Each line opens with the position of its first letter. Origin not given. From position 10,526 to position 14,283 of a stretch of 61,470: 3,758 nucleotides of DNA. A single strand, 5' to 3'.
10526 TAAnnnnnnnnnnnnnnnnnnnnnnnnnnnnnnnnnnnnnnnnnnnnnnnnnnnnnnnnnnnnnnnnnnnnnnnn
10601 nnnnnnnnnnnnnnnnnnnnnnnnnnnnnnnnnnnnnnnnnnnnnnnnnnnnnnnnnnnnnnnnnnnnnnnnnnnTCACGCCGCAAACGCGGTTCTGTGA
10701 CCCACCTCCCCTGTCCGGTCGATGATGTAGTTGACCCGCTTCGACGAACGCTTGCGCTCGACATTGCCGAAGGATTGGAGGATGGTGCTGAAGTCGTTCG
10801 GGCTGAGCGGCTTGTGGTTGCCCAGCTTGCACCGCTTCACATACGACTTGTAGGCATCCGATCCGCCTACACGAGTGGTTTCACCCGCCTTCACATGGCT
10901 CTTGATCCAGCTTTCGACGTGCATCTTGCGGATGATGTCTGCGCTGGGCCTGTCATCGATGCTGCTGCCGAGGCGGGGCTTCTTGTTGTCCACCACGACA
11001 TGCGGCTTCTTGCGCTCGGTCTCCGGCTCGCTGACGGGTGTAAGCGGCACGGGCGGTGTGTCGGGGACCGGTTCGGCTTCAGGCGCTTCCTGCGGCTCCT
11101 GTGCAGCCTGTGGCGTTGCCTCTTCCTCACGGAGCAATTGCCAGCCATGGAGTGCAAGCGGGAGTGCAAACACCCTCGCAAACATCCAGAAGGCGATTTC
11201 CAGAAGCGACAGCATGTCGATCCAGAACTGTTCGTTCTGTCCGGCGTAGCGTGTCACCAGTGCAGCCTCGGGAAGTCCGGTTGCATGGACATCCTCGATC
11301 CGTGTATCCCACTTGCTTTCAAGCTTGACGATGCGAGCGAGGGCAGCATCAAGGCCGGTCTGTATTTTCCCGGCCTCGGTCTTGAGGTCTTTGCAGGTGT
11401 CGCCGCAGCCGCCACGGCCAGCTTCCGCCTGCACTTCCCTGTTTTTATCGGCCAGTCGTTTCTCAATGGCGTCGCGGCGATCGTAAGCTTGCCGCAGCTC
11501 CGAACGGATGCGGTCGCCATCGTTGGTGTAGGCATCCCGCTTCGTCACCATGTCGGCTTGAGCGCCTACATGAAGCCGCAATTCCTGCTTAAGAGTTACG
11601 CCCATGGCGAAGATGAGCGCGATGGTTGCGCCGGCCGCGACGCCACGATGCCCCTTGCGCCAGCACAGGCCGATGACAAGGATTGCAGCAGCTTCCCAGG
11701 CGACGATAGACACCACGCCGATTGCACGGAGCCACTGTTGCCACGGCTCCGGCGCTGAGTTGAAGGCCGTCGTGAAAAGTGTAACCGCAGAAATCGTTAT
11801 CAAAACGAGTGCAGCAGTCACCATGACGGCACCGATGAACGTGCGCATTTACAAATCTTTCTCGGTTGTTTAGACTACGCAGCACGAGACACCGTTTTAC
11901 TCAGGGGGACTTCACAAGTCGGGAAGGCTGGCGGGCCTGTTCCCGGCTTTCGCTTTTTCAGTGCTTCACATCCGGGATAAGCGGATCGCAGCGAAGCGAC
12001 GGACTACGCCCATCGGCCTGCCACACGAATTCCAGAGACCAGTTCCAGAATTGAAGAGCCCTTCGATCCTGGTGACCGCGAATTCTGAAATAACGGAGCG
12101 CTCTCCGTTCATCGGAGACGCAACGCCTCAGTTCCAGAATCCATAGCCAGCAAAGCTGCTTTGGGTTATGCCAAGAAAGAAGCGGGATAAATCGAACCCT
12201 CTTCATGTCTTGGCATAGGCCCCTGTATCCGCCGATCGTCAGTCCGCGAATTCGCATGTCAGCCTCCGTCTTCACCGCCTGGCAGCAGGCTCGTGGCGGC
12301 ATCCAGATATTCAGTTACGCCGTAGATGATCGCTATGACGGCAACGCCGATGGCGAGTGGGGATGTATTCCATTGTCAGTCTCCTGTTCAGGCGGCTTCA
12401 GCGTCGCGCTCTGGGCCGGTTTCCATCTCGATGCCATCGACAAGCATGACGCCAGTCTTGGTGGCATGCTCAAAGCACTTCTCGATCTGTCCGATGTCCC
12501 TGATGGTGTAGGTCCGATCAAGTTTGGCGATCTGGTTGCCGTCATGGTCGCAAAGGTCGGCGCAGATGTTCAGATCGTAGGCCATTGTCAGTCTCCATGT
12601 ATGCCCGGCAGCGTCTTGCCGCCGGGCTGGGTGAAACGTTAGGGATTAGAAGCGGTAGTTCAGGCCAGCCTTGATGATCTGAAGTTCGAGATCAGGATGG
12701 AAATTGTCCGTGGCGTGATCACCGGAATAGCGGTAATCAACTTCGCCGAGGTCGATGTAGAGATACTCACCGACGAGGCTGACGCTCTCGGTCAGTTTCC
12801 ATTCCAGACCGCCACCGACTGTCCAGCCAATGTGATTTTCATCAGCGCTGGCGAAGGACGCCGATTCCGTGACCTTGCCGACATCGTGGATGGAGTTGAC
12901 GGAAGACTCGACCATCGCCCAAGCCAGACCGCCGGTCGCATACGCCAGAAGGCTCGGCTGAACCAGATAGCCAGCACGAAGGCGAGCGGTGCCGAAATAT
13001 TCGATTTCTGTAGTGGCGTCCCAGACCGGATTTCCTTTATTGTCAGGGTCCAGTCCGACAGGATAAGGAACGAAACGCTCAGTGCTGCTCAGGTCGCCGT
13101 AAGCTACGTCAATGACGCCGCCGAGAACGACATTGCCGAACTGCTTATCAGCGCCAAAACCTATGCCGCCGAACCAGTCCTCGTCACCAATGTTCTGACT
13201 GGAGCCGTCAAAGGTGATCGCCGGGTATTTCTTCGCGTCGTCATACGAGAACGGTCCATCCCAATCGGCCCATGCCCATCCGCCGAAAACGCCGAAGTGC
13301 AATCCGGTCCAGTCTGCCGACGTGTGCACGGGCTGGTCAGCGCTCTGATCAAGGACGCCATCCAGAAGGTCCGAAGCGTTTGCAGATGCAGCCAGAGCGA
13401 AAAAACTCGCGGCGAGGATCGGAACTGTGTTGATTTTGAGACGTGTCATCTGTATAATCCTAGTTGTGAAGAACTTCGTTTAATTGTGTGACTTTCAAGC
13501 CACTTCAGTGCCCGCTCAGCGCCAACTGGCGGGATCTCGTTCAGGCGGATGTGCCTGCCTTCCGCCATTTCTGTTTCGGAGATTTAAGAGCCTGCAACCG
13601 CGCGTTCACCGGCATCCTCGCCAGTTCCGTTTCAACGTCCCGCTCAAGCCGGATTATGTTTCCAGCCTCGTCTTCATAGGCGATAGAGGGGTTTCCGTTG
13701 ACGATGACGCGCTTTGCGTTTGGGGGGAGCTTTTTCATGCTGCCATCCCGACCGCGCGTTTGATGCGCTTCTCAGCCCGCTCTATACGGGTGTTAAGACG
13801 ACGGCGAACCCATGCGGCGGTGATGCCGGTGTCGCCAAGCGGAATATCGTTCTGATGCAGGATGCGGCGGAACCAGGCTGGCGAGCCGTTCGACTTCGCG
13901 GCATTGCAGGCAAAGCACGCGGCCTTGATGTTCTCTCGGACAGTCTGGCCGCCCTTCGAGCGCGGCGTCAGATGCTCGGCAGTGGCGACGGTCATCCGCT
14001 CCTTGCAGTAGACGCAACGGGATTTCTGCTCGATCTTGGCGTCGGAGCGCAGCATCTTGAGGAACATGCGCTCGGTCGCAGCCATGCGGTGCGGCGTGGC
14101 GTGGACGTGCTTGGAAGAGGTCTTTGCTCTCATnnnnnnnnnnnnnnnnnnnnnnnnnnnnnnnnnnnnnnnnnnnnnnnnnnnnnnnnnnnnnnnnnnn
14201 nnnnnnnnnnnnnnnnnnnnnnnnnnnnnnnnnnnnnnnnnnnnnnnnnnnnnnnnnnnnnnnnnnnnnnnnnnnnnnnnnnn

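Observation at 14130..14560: GcrA-like regulator split into two coupled ORFs in swapped (C-domain first) order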

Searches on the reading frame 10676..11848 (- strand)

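Call 39: search_protein_families(library=pfam, proteins=[window:10676-11848:-], max_evalue=0.001)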
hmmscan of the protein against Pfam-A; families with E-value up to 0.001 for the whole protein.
window:10676-11848:- (390 aa): 1 family
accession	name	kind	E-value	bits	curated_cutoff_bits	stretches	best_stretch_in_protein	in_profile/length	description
PF02257.21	RFX_DNA_binding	-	4.7e-05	24.4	27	1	312-368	5-62/79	RFX DNA-binding domain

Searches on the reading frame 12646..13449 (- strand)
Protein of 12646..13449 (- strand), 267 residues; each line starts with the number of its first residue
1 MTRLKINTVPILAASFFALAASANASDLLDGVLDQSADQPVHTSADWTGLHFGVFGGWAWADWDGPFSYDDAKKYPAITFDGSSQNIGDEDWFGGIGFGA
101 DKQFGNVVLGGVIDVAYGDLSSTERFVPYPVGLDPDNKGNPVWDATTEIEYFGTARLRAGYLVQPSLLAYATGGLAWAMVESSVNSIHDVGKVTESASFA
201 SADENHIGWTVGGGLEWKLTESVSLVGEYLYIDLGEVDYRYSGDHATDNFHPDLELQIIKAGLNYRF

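Call 39: search_protein_families(library=pfam, proteins=[window:12646-13449:-], max_evalue=0.001)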
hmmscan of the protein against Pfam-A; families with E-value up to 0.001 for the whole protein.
window:12646-13449:- (267 aa): 2 families
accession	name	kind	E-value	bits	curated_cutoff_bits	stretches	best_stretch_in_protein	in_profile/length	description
PF13505.12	OMP_b-brl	-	5.3e-14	53.2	28.7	1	41-267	11-175/175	Outer membrane protein beta-barrel domain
PF01389.23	OmpA_membrane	-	0.00039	20.7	21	1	158-267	82-176/180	OmpA-like transmembrane domain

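Call 75: search_dna_similar(query=window:12646-13449:-, collection=plasmids, mode=protein, max_rows=15)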
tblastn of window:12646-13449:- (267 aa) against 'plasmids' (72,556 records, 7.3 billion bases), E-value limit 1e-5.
Records with a match: 62; places in all: 72; records where one place covers at least 80% of the query: 30.
Best place of each record, by identity: <60% 62.
By first word of the organism name: Rhizobium 15; Ensifer 6; Microvirga 5; Methylocystis 4; Pseudochrobactrum 4; Novosphingobium 4; Methylobacterium 3; Sinorhizobium 3; Methylosinus 3; Devosia 2; and 9 more.
By predicted mobility (MOB-suite, as given by PLSDB): non-mobilizable 49; conjugative 8; mobilizable 5.
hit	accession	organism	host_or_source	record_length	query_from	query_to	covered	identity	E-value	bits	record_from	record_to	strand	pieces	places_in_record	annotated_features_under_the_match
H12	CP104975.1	Devosia sp. A8/3-2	Oxytropis tragacanthoides,cell ...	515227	31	267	89%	33.2%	9e-18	90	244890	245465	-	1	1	porin family protein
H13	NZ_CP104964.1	Devosia neptuniae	Vicia costata,cell culture,root nodule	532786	46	267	83%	32.4%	6e-17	87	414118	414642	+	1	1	outer membrane protein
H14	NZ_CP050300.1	Phyllobacterium sp. 628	Oxytropis pumilio,cell culture,root ...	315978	39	267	86%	31.4%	7e-11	69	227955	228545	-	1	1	outer membrane protein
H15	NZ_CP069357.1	Microvirga sp. VF16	Vachellia farnesiana,Cell culture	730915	35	267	87%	30.2%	1e-19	96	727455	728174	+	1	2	outer membrane protein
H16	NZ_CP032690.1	Rhizobium sp. CCGE532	Phaseolus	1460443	40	267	85%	29.7%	5e-10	67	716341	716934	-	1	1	record has no annotation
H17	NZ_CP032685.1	Rhizobium sp. CCGE531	Phaseolus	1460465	40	267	85%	29.7%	5e-10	67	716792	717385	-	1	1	record has no annotation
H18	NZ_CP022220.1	Bradyrhizobium guangxiense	peanut,cell culture,roots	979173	46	267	83%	30.0%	8e-7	57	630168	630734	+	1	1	outer membrane beta-barrel protein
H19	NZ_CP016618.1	Microvirga ossetica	Vicia alpestris,cell culture,nodules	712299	47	267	83%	30.2%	2e-14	80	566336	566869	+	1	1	outer membrane protein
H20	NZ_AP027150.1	Methylocystis bryophila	-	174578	46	267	83%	29.6%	3e-8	61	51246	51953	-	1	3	TonB-dependent siderophore receptor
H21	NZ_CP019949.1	Methylocystis bryophila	-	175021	46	267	83%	29.6%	3e-8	61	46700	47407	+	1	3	TonB-dependent siderophore receptor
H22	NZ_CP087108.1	Methylobacterium sp. NMS14P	Coffea arabica,Pure culture,root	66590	47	267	83%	29.8%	1e-6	57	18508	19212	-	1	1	porin family protein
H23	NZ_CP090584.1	Methylobacterium radiotolerans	Pure isolate,Urban soil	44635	35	267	87%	28.1%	4e-7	58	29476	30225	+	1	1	porin family protein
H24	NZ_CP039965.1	Pseudorhodobacter turbinis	single bacterial isolate,Turban shell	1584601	44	267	84%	28.6%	5e-9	64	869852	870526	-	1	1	record has no annotation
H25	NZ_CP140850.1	Rhizobium johnstonii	Trifolium pratense,whole organism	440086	47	267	83%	28.9%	7e-9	63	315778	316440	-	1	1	outer membrane protein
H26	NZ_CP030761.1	Rhizobium leguminosarum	Genomic DNA from Bacterial pure culture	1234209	47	267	83%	28.9%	2e-8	62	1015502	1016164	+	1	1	record has no annotation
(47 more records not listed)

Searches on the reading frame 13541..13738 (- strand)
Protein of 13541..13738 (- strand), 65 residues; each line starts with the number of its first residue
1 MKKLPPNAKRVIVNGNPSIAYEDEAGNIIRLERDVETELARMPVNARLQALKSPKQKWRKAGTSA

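Call 111: search_protein_families(library=ncbifam, proteins=[window:13541-13738:-], max_evalue=1)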
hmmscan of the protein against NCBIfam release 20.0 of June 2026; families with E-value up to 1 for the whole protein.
window:13541-13738:- (65 aa): 0 families

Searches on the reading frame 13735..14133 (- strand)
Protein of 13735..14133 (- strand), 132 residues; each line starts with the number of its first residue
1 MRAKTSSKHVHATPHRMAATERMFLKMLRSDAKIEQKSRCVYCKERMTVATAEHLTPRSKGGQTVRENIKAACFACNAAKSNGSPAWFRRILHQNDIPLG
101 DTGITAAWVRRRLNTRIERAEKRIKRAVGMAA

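Call 3: search_protein_families(library=pfam, proteins=[window:13735-14133:-], max_evalue=1)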
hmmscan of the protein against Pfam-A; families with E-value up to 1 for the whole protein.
window:13735-14133:- (132 aa): 5 families
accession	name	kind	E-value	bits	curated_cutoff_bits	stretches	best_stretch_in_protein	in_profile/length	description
PF01844.29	HNH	-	4.3e-09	36.8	21.4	1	40-82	1-46/47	HNH endonuclease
PF14279.12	HNH_5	-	8.6e-09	35.6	27.5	1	40-84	1-47/56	HNH endonuclease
PF00518.22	E6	-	0.0018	19.1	27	1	34-76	67-110/110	Early Protein (E6)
PF02945.21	Endonuclease_7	-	0.055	13.8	23.6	1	35-91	21-76/82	Recombination endonuclease VII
PF23392.1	DUF7101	-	0.15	12.6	27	1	30-51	63-84/96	Domain of unknown function (DUF7101)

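Call 4: search_protein_families(library=phrogs, proteins=[window:13735-14133:-], max_evalue=0.1)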
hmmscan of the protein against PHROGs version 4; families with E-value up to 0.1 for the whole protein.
window:13735-14133:- (132 aa): 32 families (the best 25 are shown)
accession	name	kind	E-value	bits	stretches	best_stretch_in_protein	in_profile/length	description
phrog_2118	-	DNA, RNA and nucleotide metabolism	6.7e-15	56.4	1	15-118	153-254/301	HNH endonuclease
phrog_2214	-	DNA, RNA and nucleotide metabolism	8e-13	49.3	1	16-88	172-244/429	HNH endonuclease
phrog_338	-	DNA, RNA and nucleotide metabolism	4.8e-11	43.6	1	14-100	184-267/340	HNH endonuclease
phrog_8660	-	DNA, RNA and nucleotide metabolism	7.4e-11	43.5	1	16-83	103-179/196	HNH endonuclease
phrog_9545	-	DNA, RNA and nucleotide metabolism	3.2e-09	37.7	1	16-89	90-173/206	HNH endonuclease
phrog_5718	-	DNA, RNA and nucleotide metabolism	5.7e-09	36.5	1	8-84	97-177/394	HNH endonuclease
phrog_12576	-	DNA, RNA and nucleotide metabolism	1.4e-08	35.3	1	50-126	56-132/244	HNH endonuclease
phrog_16726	-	DNA, RNA and nucleotide metabolism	7.6e-08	33.4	1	25-82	81-142/308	HNH endonuclease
phrog_6050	-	DNA, RNA and nucleotide metabolism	1.9e-07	31.3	1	35-85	309-362/402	HNH endonuclease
phrog_1271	-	DNA, RNA and nucleotide metabolism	5.3e-07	30.3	1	32-83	261-318/361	HNH endonuclease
phrog_589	-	DNA, RNA and nucleotide metabolism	8e-07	30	1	29-82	83-140/179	HNH endonuclease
phrog_7370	-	DNA, RNA and nucleotide metabolism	3.3e-06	28.1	1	33-80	37-83/115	HNH endonuclease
phrog_144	-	DNA, RNA and nucleotide metabolism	1.5e-05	25.7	1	26-86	73-138/175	HNH endonuclease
phrog_9645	-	DNA, RNA and nucleotide metabolism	3.5e-05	24.6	1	32-83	21-72/168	HNH endonuclease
phrog_7785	-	DNA, RNA and nucleotide metabolism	3.9e-05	24.7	1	37-83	70-114/147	HNH endonuclease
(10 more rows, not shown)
